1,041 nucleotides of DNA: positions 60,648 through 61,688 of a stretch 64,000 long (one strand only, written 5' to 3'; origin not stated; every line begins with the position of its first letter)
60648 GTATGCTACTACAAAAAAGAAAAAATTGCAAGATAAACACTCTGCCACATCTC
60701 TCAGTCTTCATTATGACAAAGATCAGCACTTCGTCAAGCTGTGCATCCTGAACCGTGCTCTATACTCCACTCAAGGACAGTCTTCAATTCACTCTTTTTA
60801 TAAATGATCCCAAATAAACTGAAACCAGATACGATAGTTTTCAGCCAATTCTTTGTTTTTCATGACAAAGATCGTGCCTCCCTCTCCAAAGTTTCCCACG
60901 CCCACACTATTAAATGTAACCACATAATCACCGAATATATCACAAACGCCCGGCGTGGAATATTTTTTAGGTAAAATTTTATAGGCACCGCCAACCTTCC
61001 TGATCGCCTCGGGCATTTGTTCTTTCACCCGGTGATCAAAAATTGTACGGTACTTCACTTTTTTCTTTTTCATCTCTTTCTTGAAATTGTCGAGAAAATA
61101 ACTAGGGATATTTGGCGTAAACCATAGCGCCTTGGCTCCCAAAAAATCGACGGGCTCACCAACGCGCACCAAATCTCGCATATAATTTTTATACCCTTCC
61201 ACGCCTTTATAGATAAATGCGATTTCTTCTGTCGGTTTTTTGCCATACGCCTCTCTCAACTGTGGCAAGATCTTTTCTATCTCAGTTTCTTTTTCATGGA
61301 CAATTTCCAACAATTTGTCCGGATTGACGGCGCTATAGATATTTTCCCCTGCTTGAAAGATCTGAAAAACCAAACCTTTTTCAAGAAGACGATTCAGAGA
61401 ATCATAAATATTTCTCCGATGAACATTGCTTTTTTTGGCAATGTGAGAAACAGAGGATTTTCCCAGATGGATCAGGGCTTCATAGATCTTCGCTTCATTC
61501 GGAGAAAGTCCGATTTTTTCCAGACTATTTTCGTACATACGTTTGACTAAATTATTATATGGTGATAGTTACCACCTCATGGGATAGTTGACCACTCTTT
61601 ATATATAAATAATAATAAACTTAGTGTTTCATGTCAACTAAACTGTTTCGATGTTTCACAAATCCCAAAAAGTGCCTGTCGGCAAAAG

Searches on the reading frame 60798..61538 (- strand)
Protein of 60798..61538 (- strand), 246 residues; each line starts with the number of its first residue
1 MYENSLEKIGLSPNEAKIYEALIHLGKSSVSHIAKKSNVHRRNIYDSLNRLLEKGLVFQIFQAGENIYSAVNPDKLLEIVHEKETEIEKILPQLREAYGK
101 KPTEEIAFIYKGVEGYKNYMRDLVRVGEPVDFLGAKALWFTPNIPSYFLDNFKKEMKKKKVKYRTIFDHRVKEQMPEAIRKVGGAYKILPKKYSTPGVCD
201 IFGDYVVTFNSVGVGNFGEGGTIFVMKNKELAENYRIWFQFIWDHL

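Call 87: search_protein_families(library=pfam, proteins=[window:60798-61538:-], max_evalue=0.00001)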
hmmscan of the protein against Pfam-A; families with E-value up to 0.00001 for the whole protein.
window:60798-61538:- (246 aa): 1 family
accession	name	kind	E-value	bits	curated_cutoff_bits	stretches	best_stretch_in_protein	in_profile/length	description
PF01978.25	TrmB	-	4.2e-17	62.2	25.6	1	6-73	1-67/68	Sugar-specific transcriptional regulator TrmB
